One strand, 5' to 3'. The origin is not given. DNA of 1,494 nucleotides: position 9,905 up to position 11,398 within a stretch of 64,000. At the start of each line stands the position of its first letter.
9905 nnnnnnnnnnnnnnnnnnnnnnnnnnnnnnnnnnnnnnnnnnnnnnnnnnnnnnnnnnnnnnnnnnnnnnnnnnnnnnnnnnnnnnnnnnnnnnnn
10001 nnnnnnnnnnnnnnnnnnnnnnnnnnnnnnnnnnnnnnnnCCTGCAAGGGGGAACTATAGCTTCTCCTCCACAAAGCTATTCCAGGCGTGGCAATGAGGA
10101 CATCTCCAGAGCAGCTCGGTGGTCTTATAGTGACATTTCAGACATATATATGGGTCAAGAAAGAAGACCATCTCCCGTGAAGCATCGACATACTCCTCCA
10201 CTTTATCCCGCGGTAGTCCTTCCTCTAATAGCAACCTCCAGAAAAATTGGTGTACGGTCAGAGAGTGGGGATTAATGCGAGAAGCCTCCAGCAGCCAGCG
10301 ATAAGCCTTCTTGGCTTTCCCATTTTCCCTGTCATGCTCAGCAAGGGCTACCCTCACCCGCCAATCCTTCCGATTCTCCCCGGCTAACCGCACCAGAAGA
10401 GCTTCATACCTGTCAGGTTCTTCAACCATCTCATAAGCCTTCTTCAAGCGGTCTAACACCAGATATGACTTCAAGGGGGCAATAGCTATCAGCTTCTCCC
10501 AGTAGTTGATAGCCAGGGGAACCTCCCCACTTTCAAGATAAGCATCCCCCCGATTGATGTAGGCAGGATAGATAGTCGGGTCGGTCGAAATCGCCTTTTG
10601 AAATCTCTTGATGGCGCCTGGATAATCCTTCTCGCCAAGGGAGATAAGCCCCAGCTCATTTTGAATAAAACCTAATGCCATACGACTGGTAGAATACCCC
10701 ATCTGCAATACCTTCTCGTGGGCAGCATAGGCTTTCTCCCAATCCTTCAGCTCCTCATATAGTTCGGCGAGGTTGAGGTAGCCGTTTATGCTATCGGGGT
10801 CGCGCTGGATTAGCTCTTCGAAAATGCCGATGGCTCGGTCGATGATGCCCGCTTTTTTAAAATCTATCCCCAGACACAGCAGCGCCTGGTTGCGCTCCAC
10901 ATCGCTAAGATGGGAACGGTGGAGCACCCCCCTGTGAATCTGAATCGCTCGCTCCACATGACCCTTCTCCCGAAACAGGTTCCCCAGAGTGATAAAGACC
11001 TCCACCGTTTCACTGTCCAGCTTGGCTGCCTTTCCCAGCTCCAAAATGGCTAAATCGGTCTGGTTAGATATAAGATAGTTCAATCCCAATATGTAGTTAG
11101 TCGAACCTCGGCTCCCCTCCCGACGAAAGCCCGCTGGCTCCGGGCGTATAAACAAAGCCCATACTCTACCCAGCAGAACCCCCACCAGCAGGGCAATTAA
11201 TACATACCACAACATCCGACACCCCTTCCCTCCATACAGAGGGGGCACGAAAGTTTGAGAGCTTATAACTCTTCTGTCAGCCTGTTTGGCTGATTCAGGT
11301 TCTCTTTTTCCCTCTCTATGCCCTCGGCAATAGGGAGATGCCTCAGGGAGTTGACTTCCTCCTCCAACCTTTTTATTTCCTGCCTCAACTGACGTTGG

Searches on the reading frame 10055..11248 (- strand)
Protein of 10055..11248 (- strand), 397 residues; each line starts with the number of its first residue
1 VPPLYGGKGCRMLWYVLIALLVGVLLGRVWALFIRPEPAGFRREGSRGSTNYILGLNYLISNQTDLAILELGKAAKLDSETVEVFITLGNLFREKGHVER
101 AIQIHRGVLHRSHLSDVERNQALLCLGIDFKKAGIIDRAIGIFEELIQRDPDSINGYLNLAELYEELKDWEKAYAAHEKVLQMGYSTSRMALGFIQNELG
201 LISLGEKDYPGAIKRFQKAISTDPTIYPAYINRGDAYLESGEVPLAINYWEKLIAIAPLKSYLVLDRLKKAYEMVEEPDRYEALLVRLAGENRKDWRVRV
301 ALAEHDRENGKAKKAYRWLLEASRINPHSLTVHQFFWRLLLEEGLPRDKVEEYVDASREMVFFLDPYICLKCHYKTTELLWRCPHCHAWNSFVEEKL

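Call 17: search_protein_families(library=pfam, proteins=[window:10055-11248:-], max_evalue=0.000001)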
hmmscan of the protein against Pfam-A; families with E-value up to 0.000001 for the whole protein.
window:10055-11248:- (397 aa): 13 families
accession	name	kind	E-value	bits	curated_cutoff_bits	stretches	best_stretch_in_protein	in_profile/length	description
PF07719.23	TPR_2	-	1.9e-24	84.1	27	0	229-258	3-32/34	Tetratricopeptide repeat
PF14559.12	TPR_19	-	6.1e-20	71.8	25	0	136-176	7-47/68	Tetratricopeptide repeat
PF13414.12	TPR_11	-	2.7e-15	56.2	26.8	0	208-241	9-42/42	TPR repeat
PF00515.34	TPR_1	-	3.1e-14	52.5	27.8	0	156-182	3-29/34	Tetratricopeptide repeat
PF13431.12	TPR_17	-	1.1e-13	50.8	24.4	0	143-173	2-32/34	Tetratricopeptide repeat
PF13428.12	TPR_14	-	1.2e-12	47.6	23.5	0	122-163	3-44/44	Tetratricopeptide repeat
PF13174.12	TPR_6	-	4.2e-12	46.3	26.3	0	122-153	2-33/33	Tetratricopeptide repeat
PF13424.12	TPR_12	-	5.1e-12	46.3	30.1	0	155-221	4-73/77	Tetratricopeptide repeat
PF13432.12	TPR_16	-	9.2e-12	45.6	32.7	0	207-257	11-61/65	Tetratricopeptide repeat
PF13181.12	TPR_8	-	1.9e-11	43.6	25.7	0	228-258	2-32/34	Tetratricopeptide repeat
PF13176.12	TPR_7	-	2.3e-11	43.3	27.9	0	158-183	3-28/36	Tetratricopeptide repeat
PF18073.7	Zn_ribbon_LapB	-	1.8e-09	37.6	25.7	1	367-394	1-28/28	Rubredoxin metal binding domain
PF23914.1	TPR_CcmH_CycH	-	1.2e-08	35.4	42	0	147-258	43-152/158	Cytochrome c-type biogenesis protein H TPR domain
